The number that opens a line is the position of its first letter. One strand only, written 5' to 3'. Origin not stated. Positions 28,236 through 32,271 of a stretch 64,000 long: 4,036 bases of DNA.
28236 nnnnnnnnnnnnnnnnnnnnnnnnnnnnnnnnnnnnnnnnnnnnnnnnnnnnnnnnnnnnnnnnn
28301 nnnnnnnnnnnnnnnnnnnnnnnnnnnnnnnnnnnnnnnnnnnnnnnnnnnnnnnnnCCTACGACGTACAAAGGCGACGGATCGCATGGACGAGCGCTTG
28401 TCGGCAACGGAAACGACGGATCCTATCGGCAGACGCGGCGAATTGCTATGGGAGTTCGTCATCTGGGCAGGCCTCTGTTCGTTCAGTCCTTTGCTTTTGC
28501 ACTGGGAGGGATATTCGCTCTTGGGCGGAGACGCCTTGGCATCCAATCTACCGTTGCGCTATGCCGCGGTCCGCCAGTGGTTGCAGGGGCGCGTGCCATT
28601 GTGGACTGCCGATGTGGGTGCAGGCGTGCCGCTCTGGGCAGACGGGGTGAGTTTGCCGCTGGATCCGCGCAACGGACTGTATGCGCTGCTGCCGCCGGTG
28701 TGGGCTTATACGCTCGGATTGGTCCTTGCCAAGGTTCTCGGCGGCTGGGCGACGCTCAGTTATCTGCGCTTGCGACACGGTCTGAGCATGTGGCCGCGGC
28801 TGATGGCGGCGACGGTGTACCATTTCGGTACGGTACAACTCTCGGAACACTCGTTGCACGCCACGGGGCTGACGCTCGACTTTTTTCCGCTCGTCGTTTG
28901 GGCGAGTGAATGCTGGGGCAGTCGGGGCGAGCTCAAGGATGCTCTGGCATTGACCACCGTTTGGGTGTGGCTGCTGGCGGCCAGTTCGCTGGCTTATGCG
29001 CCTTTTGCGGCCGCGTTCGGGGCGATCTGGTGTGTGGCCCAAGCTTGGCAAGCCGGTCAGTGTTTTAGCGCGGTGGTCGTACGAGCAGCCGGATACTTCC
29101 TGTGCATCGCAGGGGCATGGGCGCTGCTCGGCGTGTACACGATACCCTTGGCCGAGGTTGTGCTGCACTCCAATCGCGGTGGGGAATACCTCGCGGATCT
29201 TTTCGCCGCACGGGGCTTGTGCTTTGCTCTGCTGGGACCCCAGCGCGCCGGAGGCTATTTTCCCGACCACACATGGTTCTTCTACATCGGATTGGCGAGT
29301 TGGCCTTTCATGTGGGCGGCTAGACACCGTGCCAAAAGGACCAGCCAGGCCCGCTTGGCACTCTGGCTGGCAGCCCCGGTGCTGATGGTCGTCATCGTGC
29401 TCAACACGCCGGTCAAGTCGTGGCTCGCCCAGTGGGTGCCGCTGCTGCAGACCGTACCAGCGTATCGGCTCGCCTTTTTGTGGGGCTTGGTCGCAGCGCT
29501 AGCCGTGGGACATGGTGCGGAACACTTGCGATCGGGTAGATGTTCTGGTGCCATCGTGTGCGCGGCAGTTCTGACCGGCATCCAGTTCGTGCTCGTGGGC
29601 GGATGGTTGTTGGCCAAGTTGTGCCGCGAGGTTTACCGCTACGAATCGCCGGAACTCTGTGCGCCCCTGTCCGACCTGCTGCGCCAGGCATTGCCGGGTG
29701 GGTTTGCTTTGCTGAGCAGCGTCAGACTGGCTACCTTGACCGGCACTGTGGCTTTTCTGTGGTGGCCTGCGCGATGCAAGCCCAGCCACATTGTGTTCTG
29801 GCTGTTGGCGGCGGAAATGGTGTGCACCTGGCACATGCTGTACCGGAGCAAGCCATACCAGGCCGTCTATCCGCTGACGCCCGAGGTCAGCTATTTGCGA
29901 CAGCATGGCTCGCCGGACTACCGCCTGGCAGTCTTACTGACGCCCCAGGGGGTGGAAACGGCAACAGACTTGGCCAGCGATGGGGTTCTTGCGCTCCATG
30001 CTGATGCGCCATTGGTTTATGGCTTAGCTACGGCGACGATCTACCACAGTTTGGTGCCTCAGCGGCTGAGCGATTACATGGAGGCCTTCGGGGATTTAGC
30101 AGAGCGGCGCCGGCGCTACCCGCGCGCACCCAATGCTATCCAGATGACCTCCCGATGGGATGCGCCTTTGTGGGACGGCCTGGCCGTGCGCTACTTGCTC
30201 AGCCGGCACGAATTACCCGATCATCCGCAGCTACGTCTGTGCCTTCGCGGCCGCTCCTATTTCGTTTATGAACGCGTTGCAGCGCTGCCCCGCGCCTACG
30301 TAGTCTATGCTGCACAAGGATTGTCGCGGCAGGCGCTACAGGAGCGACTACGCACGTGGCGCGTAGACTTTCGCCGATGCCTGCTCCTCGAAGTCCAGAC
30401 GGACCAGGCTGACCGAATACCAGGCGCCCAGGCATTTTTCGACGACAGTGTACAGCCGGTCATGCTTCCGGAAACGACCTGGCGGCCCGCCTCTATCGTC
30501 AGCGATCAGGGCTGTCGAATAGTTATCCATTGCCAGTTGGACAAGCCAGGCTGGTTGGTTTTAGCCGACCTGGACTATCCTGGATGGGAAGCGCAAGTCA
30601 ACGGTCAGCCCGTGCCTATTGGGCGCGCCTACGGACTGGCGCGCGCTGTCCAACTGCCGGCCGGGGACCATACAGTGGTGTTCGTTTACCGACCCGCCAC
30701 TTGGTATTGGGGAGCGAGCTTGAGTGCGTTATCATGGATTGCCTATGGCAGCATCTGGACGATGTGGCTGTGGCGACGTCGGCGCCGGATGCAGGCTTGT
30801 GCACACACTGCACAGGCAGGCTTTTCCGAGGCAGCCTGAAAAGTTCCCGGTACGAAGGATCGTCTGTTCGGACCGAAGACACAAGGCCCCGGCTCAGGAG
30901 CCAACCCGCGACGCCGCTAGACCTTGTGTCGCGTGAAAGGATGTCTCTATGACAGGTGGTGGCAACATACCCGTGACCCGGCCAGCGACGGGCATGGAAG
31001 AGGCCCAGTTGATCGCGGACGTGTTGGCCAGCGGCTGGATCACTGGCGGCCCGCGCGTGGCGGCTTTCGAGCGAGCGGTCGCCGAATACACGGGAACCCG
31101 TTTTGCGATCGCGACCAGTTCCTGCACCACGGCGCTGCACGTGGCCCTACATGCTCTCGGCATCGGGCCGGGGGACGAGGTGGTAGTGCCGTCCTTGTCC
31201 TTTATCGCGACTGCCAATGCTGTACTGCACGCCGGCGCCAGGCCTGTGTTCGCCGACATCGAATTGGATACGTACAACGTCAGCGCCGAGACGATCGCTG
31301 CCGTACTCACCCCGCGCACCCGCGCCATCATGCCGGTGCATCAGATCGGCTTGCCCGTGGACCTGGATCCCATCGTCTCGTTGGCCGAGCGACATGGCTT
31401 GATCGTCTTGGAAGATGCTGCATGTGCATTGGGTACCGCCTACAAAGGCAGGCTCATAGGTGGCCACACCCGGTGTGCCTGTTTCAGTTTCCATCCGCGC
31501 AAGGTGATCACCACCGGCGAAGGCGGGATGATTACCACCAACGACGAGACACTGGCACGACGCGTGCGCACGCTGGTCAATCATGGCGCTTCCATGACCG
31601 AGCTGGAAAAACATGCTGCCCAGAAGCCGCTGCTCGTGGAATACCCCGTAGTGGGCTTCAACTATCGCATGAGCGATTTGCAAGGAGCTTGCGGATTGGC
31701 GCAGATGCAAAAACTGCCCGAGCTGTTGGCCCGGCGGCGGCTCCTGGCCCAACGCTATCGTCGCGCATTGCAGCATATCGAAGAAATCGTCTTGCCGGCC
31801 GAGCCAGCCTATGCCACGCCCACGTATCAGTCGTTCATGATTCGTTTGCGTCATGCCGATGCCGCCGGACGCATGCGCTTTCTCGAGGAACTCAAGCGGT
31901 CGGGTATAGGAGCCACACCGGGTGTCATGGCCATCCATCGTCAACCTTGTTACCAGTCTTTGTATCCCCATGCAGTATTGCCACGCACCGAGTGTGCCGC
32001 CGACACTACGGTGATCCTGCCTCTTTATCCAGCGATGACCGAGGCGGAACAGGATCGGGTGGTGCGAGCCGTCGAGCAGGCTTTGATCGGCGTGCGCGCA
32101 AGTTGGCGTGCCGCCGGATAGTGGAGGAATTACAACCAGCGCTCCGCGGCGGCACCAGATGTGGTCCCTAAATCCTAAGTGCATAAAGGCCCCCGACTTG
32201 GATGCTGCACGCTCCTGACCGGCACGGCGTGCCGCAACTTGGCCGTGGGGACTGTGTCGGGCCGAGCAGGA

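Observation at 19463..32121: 12.7-kb nine-gene operon-like locus joins diamino-sugar tailoring enzymes to two GT-C membrane transferases, with no flippase, polymerase, exporter or soluble GT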

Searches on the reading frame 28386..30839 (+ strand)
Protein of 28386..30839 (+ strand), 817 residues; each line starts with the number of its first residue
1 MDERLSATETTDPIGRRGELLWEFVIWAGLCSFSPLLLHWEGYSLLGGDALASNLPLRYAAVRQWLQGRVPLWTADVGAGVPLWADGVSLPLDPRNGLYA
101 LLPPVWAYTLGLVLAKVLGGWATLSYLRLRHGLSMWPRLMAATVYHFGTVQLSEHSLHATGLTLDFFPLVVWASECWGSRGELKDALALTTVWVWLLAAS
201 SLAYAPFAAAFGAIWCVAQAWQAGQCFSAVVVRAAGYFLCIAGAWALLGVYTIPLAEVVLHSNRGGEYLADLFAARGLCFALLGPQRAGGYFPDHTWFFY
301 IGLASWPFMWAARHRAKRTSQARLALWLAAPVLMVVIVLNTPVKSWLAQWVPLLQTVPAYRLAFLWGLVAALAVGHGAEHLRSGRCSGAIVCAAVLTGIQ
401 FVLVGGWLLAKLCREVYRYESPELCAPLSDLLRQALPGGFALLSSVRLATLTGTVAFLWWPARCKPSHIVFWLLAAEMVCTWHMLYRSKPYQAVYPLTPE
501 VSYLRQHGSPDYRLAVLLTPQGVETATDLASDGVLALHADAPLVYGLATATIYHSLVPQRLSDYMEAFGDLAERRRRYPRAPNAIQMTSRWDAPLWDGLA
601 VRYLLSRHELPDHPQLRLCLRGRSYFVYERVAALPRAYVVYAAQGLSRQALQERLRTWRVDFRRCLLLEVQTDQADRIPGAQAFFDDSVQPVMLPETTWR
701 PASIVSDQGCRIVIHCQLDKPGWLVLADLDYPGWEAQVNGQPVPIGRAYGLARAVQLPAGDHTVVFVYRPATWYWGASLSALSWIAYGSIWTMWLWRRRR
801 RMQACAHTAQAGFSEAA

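Call 4: search_protein_families(library=pfam, proteins=[window:28386-30839:+], max_evalue=0.01)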
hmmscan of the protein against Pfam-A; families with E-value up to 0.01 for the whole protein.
window:28386-30839:+ (817 aa): 1 family
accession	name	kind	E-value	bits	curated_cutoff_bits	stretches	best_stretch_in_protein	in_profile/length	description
PF09586.16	YfhO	-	7.9e-08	31.6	28.5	1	720-780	775-835/835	Bacterial membrane protein YfhO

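Call 6: search_protein_families(library=ncbifam, proteins=[window:28386-30839:+], max_evalue=0.001)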
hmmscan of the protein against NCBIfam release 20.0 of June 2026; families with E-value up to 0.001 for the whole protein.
window:28386-30839:+ (817 aa): 1 family
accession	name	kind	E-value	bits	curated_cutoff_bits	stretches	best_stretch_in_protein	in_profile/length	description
NF047590.1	GlcsyltransPgfM2Strep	equivalog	0.00019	19.8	1500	1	697-786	785-872/884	glycosyltransferase PgfM2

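Call 14: search_solved_structures(query=window:28386-30839:+, max_evalue=10)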
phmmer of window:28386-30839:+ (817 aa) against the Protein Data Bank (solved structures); distinct sequences matched with E-value up to 10: 0.

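Call 15: find_homologous_proteins(query=window:28386-30839:+, max_evalue=0.001)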
Query window:28386-30839:+ (817 aa): 22 proteins with E <= 0.001 among 8000 candidates.
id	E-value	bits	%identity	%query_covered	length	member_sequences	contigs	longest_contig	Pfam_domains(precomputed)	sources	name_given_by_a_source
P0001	0.0e+0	1882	100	100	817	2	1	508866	PF09586.17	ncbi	ncbi:MAG: hypothetical protein C4297_05905 [Gemmataceae bacterium]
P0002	8.0e-17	79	30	36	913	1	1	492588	PF09586.17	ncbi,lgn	-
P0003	1.2e-11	62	43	10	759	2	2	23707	PF09586.17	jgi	-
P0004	2.7e-10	57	49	10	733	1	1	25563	PF09586.17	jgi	jgi:hypothetical protein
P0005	1.7e-9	55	48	10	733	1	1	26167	PF09586.17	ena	-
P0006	2.9e-9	54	32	22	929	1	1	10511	PF09586.17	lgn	-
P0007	1.2e-8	52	24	90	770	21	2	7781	PF09586.17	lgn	-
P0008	1.2e-8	52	46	8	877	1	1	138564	PF09586.17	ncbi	ncbi:MAG: YfhO family protein [Anaerolineae bacterium]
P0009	3.2e-8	50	27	28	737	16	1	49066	PF09586.17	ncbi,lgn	-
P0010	3.5e-8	50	28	32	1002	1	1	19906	PF09586.17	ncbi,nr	ncbi:MAG: hypothetical protein P1V81_11610 [Planctomycetota bacterium]|nr:hypothetical protein [Plan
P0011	1.9e-7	48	28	33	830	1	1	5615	PF09586.17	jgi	jgi:hypothetical protein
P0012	2.3e-7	48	31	22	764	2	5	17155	PF09586.17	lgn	-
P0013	4.3e-7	47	33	20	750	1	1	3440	PF09586.17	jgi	jgi:hypothetical protein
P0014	6.4e-7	46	42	12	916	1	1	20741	PF09586.17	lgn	-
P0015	1.2e-6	45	28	37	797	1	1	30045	PF09586.17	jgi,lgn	jgi:hypothetical protein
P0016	1.3e-6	45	38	9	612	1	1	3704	PF09586.17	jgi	jgi:hypothetical protein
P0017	2.0e-6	45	30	29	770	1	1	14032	PF20176.4,PF09586.17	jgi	jgi:hypothetical protein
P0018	2.5e-5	41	39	11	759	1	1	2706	PF09586.17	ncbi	-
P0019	1.1e-4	39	30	11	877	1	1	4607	PF09586.17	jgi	jgi:hypothetical protein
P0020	1.1e-4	39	35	10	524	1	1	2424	PF09586.17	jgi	jgi:hypothetical protein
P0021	2.4e-4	38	36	11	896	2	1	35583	PF09586.17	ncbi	-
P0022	3.4e-4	37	43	10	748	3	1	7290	PF09586.17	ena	-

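Call 19: find_encoding_contigs(protein=P0002, flank=10000, max_places=3)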
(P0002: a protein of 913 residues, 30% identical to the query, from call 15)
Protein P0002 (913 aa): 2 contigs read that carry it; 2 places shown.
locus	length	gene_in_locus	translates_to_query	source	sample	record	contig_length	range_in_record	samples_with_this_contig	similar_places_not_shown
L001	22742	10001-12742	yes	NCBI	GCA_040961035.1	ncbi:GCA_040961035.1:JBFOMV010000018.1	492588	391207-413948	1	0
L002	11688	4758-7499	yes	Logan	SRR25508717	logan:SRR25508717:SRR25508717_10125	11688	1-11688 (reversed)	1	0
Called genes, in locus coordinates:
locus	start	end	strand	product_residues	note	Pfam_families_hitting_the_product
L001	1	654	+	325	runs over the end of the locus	PF01408:GFO_IDH_MocA, PF03447:NAD_binding_3 (weak), PF02894:GFO_IDH_MocA_C, PF22725:GFO_IDH_MocA_C3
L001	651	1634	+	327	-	PF00288:GHMP_kinases_N, PF08544:GHMP_kinases_C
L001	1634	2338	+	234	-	PF00483:NTP_transferase, PF12804:NTP_transf_3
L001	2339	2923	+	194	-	PF13580:SIS_2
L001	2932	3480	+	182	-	PF13344:Hydrolase_6 (weak), PF08645:PNK3P, PF00702:Hydrolase, PF13419:HAD_2, PF13242:Hydrolase_like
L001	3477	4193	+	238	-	PF00923:TAL_FSA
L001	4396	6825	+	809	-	PF13231:PMT_2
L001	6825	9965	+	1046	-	PF10131:PTPS_related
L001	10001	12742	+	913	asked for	PF09586:YfhO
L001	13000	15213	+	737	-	-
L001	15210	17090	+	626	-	-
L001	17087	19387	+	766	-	PF09913:DUF2142 (faint)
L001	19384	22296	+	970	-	PF11028:TMEM260_N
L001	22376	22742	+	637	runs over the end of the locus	-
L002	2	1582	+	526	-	?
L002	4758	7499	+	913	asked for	PF09586:YfhO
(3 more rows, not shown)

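Call 46: predict_structure(alignment_id=A3)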
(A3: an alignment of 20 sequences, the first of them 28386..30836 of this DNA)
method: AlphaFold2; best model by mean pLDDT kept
length: 817 residues; sequences in the alignment: 20
mean_pLDDT: 73.6   pTM: 0.79
mean pLDDT of the five models: 73.6, 72.7, 72.1, 71.7, 71.5
residues with pLDDT >= 90: 185; 70-90: 338; 50-70: 137; < 50: 157
segments of 3 or more residues with pLDDT < 50: 1-11, 265-302, 408-422, 431-454, 509-513, 523-530, 570-589, 681-699, 812-817
pLDDT, mean of each block of 10 residues (from residue 1): 42 67 88 83 73 80 88 89 79 74 83 88 91 87 82 71 85 94 95 85 81 93 93 96 94 88 56 36 34 40 61 76 79 71 70 64 80 85 64 56 49 45 48 43 42 49 59 67 70 79 76 62 45 65 85 79 74 39 42 75 85 87 88 88 87 81 87 55 43 43 86 92 93 96 94 94 96 95 97 91 70 43
secondary structure, 60 per line:
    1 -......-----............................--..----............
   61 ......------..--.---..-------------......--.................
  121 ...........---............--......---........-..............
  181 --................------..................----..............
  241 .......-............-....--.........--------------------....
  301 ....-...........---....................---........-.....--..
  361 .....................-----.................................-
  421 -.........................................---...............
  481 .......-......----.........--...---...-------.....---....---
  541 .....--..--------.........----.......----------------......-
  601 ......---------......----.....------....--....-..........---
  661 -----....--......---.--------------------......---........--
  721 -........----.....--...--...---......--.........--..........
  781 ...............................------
elements in order (helices of 4 or more, strands of 3 or more residues): H2-7 H13-40 H49-66 H96-101 H104-131 H135-146 H149-154 H158-165 H167-180 H183-198 H205-222 H227-247 H249-260 H268-276 H297-304 H306-316 H320-339 H343-350 H352-356 H359-381 H387-419 H422-462 H466-487 H491-494 H499-507 E516-518 H526-530 H534-537 H541-545 H559-566 H571-577 H594-599 E601-606 E616-621 E626-630 E637-640 E643-646 H648-657 E666-669 H672-677 E702-707 E711-718 E722-729 E734-738 E741-743 E746-748 E752-757 E760-768 H771-811

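Call 48: fold_search(model_id=the predicted structure, library=pdb)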
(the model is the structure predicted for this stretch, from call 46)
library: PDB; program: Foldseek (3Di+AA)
matches with E <= 10: 237; with E <= 0.001: 5
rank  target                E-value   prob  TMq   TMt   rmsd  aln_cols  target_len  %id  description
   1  6wby                  3.6e-06  1.00  0.40  0.28  20.7       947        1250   13  Single-Particle Cryo-EM Structure of Arabinofuranosyltransferase AftD from Mycobacteria, Mutant R1389S Class 2 (released 2020-05-13)
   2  6w98_A                5.1e-06  1.00  0.42  0.28  20.4       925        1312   13  Single-Particle Cryo-EM Structure of Arabinofuranosyltransferase AftD from Mycobacteria (released 2020-05-13)
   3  6wbx                  2.0e-05  1.00  0.42  0.29  20.1       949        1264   13  Single-Particle Cryo-EM Structure of Arabinofuranosyltransferase AftD from Mycobacteria, Mutant R1389S Class 1 (released 2020-05-13)
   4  9n9j_I                5.2e-04  1.00  0.35  0.40  16.4       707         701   11  Structure of a GRP94 folding intermediate engaged with a CCDC134- and FKBP11-bound secretory translocon (released 2025-11-19)
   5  5f15                  7.3e-04  1.00  0.36  0.49   9.6       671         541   12  Crystal Structure of ArnT from Cupriavidus metallidurans bound to Undecaprenyl phosphate (released 2016-02-17)
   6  8pn9_A                1.1e-03  1.00  0.34  0.42  12.3       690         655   10  Structure of human oligosaccharyltransferase OST-A complex bound to NGI-1 (released 2024-05-08)
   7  5ezm                  2.5e-03  1.00  0.37  0.50   9.4       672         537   12  Crystal Structure of ArnT from Cupriavidus metallidurans in the apo state (released 2016-02-17)
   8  8b6l_I                3.0e-03  1.00  0.36  0.42  11.6       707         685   10  Subtomogram average of the human Sec61-TRAP-OSTA-translocon (released 2022-12-07)
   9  6s7o_A                5.9e-03  1.00  0.34  0.41  14.0       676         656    9  Cryo-EM structure of human oligosaccharyltransferase complex OST-A (released 2019-12-18)
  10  6s7t_A                1.6e-02  1.00  0.37  0.43  11.4       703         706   10  Cryo-EM structure of human oligosaccharyltransferase complex OST-B (released 2019-12-18)
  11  6ftg_5                3.4e-02  1.00  0.35  0.44  16.5       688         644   11  Subtomogram average of OST-containing ribosome-translocon complexes from canine rough microsomal membranes (released 2018-03-21)
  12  5ogl_A                4.2e-02  0.99  0.33  0.37  13.0       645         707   11  Structure of bacterial oligosaccharyltransferase PglB in complex with an acceptor peptide and an lipid-linked oligosac (released 2017-10-25)
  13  7bwr_A                8.9e-02  0.60  0.27  0.22  19.2       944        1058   11  Mycobacterium smegmatis arabinosyltransferase complex EmbB2-AcpM2 in substrate DPA bound asymmetric "active state" (released 2020-05-27)
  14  6x0o                  9.6e-02  0.54  0.24  0.20  20.6       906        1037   12  Single-Particle Cryo-EM Structure of Arabinosyltransferase EmbB from Mycobacterium smegmatis (released 2020-06-10)
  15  3rce_A                1.1e-01  0.98  0.33  0.38  11.9       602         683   12  Bacterial oligosaccharyltransferase PglB (released 2011-06-15)
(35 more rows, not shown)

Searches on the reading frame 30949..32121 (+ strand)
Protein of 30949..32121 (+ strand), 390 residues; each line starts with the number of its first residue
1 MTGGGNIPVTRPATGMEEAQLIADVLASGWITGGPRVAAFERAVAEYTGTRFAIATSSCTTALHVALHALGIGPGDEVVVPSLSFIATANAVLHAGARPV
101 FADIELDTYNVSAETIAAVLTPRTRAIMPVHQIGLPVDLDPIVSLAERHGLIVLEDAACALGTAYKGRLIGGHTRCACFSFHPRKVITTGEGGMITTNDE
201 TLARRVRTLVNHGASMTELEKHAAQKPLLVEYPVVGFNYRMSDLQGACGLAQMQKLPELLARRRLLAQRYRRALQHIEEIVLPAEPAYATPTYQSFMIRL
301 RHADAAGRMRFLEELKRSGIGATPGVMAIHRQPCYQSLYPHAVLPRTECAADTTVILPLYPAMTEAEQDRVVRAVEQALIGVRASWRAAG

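Call 4: search_protein_families(library=pfam, proteins=[window:30949-32121:+], max_evalue=0.01)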
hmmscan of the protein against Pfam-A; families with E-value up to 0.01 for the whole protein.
window:30949-32121:+ (390 aa): 5 families
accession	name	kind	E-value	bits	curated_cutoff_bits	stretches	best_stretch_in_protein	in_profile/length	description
PF01041.23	DegT_DnrJ_EryC1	-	8e-120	400.8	19.8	1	15-375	4-359/360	DegT/DnrJ/EryC1/StrS aminotransferase family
PF01212.27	Beta_elim_lyase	-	1.1e-06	28.6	27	1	9-279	7-270/288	Beta-eliminating lyase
PF00155.27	Aminotran_1_2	-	9.3e-06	25.5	19.7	1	37-122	44-139/361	Aminotransferase class I and II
PF01053.26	Cys_Met_Meta_PP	-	1e-05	24.7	27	1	33-159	50-176/381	Cys/Met metabolism PLP-dependent enzyme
PF00266.25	Aminotran_5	-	0.0041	16.6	21.5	0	53-162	64-181/371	Aminotransferase class-V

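Call 6: search_protein_families(library=ncbifam, proteins=[window:30949-32121:+], max_evalue=0.001)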
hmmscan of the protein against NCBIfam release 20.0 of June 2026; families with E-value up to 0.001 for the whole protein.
window:30949-32121:+ (390 aa): 24 families
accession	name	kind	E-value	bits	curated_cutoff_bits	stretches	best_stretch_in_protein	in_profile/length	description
NF008658.2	PRK11658.1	equivalog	1.1e-100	337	631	1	7-378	5-376/379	UDP-4-amino-4-deoxy-L-arabinose aminotransferase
TIGR03588.1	PseC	equivalog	1.4e-99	333.6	423.5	1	10-378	5-379/380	UDP-4-amino-4,6-dideoxy-N-acetyl-beta-L-altrosamine transaminase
TIGR04181.1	NHT_00031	hypoth_equivalog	2.6e-83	279.8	420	1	7-358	1-357/359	LegC family aminotransferase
NF008687.0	PRK11706.1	equivalog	4.2e-74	249.5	375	1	7-378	2-373/375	dTDP-4-amino-4,6-dideoxygalactose transaminase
NF011936.0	PRK15407.1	equivalog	1.9e-60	204.8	423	2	6-213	36-251/440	lipopolysaccharide biosynthesis protein RfbH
TIGR02379.1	ECA_wecE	subfamily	1.4e-59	201.7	434.85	1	7-378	2-374/376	dTDP-4-amino-4,6-dideoxy-D-glucose transaminase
TIGR04427.1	PLP_DesI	equivalog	3e-58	197.8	650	1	22-375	38-379/390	dTDP-4-dehydro-6-deoxyglucose aminotransferase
NF005816.0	PRK07682.1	equivalog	1.5e-10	40.3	620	1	46-159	86-205/390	aminotransferase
NF005817.0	PRK07683.1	equivalog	1.6e-07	30.4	575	1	46-128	85-166/387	aminotransferase A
NF006569.0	PRK09082.1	subfamily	1.8e-07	30.6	420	1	55-128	96-168/386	methionine aminotransferase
NF004770.0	PRK06108.1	subfamily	2.8e-07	29.7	422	1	52-155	98-208/396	pyridoxal phosphate-dependent aminotransferase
NF006488.0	PRK08912.1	equivalog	4e-07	29.3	498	1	54-128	91-164/387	aminotransferase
NF041364.1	GntC_guanitoxin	equivalog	5.8e-07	28.7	415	1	54-156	64-173/356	guanitoxin biosynthesis PLP-dependent (S)-gamma-hydroxy-L-arginine cyclodehydratase GntC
NF009079.0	PRK12414.1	subfamily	1.8e-06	27.3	481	1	53-128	93-167/384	methionine aminotransferase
NF004621.0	PRK05957.1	equivalog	3.8e-05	22.6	498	1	53-130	92-167/389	pyridoxal phosphate-dependent aminotransferase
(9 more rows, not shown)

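Call 11: search_solved_structures(query=window:30949-32121:+, max_evalue=1e-30)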
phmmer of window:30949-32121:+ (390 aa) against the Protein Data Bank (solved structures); distinct sequences matched with E-value up to 1e-30: 49.
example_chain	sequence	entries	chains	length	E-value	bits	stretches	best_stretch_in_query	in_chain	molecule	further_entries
1mdo_A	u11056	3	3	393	1.5e-84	287.4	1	7-377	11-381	ArnB aminotransferase | UDP-4-amino-4-deoxy-L-arabinose--oxoglutarate aminotransferase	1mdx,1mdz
4oca_A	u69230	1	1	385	1.3e-83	284.3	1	7-377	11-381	UDP-4-amino-4-deoxy-L-arabinose--oxoglutarate aminotransferase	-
8sng_A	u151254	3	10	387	1.7e-81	277.4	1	7-377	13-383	UDP-4-amino-4-deoxy-L-arabinose--oxoglutarate aminotransferase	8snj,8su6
3bn1_A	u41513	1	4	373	1.8e-79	270.7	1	7-380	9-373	Perosamine synthetase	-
3dr7_A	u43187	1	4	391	2e-79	270.5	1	7-380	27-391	Putative perosamine synthetase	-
3dr4_A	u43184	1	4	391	1.4e-78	267.7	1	7-380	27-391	Putative perosamine synthetase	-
7b0m_AAA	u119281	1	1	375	2.5e-65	224.2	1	12-287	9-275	Sugar aminotransferase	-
5uid_A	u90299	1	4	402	8.9e-63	215.8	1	5-382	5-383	Aminotransferase TlmJ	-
4lc3_A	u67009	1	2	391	2.1e-61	211.3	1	6-377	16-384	Putative UDP-4-amino-4-deoxy-l-arabinose--oxoglutarate aminotransferase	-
7b0d_A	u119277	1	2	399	3.2e-61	210.6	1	19-375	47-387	Glutamine--scyllo-inositol transaminase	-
9bgp_A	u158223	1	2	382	4.2e-61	210.3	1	19-379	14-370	aminotransferase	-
9bgr_A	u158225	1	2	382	2.9e-60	207.5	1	19-379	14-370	aminotransferase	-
7l7x_AAA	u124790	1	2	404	2.6e-55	191.2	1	12-378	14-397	DegT/DnrJ/EryC1/StrS aminotransferase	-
8vr3_A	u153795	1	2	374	2.2e-54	188.1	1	9-330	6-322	DegT/DnrJ/EryC1/StrS aminotransferase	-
8vr5_A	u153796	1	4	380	2.9e-54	187.8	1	13-330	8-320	DegT/DnrJ/EryC1/StrS aminotransferase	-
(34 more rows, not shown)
